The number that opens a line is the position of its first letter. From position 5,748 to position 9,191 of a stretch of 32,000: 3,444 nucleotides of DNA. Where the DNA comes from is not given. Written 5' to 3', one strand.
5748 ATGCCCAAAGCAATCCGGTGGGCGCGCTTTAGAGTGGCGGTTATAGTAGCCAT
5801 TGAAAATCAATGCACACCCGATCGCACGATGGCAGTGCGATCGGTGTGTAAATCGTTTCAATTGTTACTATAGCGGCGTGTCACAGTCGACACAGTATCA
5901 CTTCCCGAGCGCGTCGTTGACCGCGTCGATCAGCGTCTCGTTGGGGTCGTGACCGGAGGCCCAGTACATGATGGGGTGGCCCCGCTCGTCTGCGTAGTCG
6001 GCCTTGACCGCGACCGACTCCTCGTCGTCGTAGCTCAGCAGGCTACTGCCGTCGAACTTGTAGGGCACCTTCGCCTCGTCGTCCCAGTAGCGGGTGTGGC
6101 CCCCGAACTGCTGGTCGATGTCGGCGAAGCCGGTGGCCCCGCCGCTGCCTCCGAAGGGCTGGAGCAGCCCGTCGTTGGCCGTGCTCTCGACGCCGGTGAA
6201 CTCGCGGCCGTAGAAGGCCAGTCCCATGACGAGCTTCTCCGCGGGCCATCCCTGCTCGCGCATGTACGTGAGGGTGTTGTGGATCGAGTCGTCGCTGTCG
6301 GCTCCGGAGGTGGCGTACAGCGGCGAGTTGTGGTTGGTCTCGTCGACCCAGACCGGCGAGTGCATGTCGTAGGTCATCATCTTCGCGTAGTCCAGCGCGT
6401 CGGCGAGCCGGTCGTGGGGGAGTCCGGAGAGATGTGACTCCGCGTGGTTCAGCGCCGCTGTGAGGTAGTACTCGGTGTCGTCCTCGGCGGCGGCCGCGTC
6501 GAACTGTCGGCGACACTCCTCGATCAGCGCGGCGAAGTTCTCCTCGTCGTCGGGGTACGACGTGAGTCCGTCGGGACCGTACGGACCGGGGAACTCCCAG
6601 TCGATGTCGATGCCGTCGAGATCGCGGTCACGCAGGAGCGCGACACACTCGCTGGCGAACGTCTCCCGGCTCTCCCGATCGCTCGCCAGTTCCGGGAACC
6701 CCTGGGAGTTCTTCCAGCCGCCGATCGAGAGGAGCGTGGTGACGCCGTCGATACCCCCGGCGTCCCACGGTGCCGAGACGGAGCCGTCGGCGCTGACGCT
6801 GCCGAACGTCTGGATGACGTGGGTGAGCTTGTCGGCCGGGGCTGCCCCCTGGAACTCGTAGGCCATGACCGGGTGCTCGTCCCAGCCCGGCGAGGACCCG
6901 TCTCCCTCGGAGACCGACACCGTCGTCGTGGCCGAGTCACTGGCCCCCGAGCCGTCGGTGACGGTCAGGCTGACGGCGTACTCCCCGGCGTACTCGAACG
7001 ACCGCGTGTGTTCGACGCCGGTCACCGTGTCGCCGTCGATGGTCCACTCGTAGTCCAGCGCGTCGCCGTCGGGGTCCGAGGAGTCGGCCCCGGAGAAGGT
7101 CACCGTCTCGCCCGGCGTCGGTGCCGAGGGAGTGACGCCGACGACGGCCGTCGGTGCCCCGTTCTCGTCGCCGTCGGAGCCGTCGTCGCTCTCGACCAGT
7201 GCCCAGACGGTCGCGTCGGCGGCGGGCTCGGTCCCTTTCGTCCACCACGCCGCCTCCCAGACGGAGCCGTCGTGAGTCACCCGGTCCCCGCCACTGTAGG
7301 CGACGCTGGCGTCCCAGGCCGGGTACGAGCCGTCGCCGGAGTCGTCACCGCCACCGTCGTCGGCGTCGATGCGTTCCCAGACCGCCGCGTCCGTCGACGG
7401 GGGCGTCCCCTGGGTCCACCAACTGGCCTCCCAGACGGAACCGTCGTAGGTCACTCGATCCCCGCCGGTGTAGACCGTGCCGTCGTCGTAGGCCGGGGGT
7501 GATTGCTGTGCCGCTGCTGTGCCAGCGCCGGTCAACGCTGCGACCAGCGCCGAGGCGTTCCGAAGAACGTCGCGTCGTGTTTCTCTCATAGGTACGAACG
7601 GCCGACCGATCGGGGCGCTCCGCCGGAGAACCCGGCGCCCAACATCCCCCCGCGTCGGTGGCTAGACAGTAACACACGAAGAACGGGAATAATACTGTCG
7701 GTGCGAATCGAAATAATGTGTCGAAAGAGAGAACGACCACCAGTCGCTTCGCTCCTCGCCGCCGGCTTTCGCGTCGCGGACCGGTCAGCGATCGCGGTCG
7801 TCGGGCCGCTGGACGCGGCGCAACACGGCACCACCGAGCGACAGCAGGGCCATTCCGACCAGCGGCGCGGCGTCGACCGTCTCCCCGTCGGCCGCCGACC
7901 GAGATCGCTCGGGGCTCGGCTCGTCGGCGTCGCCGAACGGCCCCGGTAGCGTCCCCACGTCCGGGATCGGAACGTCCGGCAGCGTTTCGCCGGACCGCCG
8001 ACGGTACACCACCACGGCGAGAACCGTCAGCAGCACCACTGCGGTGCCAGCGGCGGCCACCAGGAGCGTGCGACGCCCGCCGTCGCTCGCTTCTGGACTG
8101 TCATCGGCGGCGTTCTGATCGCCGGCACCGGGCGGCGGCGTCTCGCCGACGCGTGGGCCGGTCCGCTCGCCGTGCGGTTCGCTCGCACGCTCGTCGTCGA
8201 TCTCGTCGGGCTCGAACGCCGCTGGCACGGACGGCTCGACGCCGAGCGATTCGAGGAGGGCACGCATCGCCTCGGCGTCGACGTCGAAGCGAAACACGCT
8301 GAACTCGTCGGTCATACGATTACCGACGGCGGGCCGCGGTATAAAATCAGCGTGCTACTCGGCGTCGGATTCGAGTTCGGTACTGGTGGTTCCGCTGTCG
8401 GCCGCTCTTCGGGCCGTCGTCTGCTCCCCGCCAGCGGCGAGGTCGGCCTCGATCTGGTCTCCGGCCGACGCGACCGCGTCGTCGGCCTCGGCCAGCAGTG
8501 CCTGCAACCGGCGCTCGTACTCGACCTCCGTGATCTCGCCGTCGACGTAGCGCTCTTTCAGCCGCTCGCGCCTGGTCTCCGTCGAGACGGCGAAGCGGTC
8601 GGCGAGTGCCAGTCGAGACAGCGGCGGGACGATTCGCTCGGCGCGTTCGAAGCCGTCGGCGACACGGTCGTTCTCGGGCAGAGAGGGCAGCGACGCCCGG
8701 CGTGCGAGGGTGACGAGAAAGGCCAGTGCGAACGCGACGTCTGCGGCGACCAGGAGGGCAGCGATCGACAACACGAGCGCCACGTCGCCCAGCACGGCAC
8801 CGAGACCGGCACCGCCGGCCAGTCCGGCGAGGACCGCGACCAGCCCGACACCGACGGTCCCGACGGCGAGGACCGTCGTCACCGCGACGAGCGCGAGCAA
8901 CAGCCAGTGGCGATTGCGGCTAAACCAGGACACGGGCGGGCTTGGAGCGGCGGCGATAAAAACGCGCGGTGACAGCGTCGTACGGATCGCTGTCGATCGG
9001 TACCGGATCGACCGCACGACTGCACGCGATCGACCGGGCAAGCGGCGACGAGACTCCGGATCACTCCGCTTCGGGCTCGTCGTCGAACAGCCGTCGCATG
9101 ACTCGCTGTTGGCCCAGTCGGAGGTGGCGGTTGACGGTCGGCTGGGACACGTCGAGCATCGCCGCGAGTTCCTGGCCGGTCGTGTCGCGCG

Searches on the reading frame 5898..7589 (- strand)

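Call 52: search_protein_families(library=pfam, proteins=[window:5898-7589:-], max_evalue=0.001)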
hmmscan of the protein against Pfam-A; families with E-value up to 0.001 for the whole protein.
window:5898-7589:- (563 aa): 6 families
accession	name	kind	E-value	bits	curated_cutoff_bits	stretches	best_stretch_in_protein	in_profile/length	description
PF00704.34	Glyco_hydro_18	-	7.1e-61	207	29.6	1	250-546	18-315/317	Glycosyl hydrolases family 18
PF02839.19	CBM_5_12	-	1.8e-19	69.9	26.2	2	91-129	1-43/44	Carbohydrate-binding module family 5/12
PF18911.6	PKD_4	-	2.3e-16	60.1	27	1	143-226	1-85/85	PKD domain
PF00801.26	PKD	-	2.7e-09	37.3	23.5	1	153-223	5-78/80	PKD domain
PF22352.2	K319L-like_PKD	-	4.4e-08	33.5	27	1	158-226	9-84/84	K319L-like, PKD domain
PF17963.7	Big_9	-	1.6e-05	26.2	23.6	1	143-224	1-88/89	Bacterial Ig domain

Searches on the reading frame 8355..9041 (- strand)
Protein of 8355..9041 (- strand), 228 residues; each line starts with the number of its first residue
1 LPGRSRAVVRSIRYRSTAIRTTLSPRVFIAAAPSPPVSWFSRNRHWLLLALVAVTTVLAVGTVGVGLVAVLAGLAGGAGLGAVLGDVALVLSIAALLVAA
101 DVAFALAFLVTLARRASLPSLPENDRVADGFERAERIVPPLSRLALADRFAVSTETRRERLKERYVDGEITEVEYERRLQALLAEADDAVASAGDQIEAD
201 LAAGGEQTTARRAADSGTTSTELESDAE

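Call 52: search_protein_families(library=pfam, proteins=[window:8355-9041:-], max_evalue=0.001)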
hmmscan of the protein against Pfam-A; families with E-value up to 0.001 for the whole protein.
window:8355-9041:- (228 aa): 1 family
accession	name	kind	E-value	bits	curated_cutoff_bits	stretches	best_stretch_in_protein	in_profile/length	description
PF09851.14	SHOCT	-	4.9e-07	29.7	27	1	158-183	3-28/28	Short C-terminal domain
